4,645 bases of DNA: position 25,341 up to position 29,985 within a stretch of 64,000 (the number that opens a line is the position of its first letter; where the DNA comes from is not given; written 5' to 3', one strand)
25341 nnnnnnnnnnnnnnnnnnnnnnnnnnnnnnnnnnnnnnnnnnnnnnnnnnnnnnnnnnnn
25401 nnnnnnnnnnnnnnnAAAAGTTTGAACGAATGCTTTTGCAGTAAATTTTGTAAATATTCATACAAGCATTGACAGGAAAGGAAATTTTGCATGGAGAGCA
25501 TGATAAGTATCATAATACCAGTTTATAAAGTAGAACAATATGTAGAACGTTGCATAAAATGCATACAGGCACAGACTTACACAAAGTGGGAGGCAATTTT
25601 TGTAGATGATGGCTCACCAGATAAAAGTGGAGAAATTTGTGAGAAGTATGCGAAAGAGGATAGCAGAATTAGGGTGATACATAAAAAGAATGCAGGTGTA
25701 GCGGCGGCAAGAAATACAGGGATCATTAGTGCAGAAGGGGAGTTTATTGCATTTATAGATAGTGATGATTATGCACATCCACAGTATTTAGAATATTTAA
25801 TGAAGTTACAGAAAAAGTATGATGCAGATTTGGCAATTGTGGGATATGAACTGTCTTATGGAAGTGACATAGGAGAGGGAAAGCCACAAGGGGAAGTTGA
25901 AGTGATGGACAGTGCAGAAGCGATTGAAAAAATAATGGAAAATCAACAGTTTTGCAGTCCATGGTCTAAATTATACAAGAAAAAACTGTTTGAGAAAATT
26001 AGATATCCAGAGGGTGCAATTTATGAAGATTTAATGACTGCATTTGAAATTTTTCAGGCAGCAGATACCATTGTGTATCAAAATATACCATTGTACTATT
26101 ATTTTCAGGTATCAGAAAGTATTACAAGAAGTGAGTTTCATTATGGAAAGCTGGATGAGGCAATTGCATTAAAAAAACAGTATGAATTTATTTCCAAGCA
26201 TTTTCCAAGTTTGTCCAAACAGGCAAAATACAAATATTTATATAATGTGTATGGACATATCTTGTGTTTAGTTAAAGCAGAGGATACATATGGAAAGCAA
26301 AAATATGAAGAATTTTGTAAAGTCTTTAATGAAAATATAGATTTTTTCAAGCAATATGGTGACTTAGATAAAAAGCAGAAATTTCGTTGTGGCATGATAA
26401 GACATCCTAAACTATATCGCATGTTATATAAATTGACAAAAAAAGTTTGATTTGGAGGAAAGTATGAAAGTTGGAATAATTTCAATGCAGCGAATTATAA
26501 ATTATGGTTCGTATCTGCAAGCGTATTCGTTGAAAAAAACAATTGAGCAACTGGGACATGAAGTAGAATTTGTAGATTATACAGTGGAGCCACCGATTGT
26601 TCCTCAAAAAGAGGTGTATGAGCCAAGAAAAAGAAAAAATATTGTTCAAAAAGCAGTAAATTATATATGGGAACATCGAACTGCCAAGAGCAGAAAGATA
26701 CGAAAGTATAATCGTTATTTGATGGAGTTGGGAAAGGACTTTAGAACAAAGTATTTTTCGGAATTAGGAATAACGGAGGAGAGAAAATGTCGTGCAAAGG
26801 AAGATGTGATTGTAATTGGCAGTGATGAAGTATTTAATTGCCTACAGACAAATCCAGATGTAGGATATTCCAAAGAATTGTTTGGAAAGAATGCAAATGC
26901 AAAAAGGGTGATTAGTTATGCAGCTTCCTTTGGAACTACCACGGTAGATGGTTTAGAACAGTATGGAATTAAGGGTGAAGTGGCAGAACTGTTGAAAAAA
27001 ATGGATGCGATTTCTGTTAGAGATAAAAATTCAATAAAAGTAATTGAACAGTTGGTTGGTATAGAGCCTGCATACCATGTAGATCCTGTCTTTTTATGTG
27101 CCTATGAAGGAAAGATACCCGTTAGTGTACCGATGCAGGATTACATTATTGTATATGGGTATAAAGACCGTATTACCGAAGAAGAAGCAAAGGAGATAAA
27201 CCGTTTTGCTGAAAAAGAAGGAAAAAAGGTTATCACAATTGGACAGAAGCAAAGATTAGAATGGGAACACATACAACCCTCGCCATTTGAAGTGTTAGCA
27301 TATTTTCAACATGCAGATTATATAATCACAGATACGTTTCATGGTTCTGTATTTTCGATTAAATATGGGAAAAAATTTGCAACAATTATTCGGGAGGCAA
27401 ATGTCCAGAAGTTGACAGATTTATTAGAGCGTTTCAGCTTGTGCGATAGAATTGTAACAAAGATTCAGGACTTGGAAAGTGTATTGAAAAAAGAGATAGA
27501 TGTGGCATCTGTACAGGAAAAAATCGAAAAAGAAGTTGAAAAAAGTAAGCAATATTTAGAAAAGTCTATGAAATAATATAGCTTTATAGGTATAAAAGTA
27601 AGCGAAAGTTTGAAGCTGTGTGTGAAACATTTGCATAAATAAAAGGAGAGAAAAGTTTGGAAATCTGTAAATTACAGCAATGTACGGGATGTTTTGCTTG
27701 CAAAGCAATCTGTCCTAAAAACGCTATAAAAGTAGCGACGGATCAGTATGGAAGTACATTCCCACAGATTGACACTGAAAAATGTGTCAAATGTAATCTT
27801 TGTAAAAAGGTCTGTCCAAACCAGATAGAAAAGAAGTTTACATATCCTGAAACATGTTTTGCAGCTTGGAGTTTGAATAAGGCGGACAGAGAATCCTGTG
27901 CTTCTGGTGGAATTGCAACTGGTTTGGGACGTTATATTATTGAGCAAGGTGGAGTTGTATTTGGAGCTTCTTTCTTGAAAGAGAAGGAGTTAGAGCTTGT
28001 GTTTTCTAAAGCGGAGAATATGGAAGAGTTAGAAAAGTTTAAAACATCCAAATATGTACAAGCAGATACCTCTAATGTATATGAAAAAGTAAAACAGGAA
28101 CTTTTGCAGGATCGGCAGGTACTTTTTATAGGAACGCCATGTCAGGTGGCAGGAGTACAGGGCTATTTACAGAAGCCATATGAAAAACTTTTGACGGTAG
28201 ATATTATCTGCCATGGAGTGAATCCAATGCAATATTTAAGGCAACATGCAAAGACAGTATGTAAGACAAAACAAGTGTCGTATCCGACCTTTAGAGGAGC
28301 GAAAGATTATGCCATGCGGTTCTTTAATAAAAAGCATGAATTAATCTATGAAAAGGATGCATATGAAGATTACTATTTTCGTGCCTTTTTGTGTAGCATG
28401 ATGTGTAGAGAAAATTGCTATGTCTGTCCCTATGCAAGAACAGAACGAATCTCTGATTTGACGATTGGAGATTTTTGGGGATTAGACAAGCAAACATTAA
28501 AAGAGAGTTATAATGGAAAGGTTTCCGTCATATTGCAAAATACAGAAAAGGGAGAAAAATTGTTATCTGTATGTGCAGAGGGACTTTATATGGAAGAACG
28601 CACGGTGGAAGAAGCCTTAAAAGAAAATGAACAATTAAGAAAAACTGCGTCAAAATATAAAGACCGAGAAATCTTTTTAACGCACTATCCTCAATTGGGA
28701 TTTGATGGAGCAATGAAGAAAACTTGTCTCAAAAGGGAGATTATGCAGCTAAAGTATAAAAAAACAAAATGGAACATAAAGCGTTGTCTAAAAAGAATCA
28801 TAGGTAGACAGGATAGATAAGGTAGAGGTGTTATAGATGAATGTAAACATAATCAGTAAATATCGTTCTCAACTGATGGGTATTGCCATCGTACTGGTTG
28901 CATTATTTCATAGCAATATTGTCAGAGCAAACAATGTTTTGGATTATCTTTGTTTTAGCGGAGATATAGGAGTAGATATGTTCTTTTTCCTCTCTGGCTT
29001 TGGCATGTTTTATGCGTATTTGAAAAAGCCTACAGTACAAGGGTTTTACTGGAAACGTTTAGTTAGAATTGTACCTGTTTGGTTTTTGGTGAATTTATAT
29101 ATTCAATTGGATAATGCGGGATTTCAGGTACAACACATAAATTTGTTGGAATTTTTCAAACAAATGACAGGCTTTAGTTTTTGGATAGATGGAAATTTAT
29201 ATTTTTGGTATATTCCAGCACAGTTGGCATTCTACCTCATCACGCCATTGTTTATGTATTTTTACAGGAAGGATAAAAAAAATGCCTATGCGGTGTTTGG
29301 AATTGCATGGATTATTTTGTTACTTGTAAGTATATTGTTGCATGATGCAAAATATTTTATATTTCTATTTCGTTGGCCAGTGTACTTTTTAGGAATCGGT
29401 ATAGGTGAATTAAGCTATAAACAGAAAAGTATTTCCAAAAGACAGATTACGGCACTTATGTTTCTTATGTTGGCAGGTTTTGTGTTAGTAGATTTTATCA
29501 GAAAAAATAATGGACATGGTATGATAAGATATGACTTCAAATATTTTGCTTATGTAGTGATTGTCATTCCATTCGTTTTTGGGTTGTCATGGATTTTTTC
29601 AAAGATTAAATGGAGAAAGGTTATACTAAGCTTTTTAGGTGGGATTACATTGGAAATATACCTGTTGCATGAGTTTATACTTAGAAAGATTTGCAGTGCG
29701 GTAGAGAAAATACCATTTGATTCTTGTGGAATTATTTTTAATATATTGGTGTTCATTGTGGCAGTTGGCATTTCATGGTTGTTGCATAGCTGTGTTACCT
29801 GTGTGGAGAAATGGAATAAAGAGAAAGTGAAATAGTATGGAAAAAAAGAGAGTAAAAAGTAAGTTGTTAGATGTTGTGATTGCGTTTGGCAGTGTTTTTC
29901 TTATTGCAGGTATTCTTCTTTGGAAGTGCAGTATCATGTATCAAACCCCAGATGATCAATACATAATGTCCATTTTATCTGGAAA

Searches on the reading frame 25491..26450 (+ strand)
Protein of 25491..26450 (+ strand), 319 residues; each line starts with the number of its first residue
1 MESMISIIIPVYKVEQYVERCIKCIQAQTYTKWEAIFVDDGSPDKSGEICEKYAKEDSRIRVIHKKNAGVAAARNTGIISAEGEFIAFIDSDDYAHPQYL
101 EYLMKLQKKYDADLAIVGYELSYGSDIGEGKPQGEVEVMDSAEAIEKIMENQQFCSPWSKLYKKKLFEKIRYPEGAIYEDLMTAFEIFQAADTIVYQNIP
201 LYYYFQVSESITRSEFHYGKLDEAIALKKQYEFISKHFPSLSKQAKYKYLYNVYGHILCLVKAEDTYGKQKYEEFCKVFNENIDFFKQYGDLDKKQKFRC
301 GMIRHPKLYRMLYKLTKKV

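Call 35: search_protein_families(library=pfam, proteins=[window:25491-26450:+], max_evalue=0.00001)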
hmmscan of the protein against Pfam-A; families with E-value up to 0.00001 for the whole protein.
window:25491-26450:+ (319 aa): 3 families
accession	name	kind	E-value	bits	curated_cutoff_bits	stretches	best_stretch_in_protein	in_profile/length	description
PF00535.33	Glycos_transf_2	-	1.5e-39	136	23.3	1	6-170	1-167/168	Glycosyl transferase family 2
PF10111.15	Glyco_tranf_2_2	-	1.7e-13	51.1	27.3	1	6-108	1-107/276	Glycosyltransferase like family 2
PF13641.12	Glyco_tranf_2_3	-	6.1e-08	33.4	27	1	5-109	3-115/230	Glycosyltransferase like family 2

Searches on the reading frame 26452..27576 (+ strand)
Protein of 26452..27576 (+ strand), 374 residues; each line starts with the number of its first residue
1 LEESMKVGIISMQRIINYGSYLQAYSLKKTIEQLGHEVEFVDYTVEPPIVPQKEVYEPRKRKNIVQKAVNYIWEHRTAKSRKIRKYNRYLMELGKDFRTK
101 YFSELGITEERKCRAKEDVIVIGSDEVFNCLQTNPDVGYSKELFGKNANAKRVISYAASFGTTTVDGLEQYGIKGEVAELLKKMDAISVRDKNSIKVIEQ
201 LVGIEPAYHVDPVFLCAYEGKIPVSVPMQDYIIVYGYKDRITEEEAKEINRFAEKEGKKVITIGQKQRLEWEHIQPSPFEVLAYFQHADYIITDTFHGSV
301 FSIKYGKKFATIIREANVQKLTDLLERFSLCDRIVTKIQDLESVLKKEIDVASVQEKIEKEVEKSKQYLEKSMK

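Call 35: search_protein_families(library=pfam, proteins=[window:26452-27576:+], max_evalue=0.00001)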
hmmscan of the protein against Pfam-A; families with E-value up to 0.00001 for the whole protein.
window:26452-27576:+ (374 aa): 1 family
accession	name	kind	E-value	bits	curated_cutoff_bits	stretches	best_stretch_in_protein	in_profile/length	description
PF04230.19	PS_pyruv_trans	-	5.9e-34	118.7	25.3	1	17-312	1-276/280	Polysaccharide pyruvyl transferase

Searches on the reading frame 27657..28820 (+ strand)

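Call 35: search_protein_families(library=pfam, proteins=[window:27657-28820:+], max_evalue=0.00001)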
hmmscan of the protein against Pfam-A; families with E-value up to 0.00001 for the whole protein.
window:27657-28820:+ (387 aa): 3 families
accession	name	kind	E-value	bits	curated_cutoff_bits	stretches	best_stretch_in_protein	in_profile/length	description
PF04432.18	FrhB_FdhB_C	-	2.8e-24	86.1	23.3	1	153-319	2-149/150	Coenzyme F420 hydrogenase/dehydrogenase, beta subunit C terminus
PF12838.12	Fer4_7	-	5.8e-08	33.5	27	1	8-56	1-51/52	4Fe-4S dicluster domain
PF13187.11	Fer4_9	-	1.7e-06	28.4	27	1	8-56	1-50/52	4Fe-4S dicluster domain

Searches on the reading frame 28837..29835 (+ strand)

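Call 35: search_protein_families(library=pfam, proteins=[window:28837-29835:+], max_evalue=0.00001)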
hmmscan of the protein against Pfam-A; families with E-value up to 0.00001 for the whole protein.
window:28837-29835:+ (332 aa): 1 family
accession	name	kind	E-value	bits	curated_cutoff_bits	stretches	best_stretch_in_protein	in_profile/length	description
PF01757.29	Acyl_transf_3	-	1.8e-29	103.3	31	1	15-316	9-324/326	Acyltransferase domain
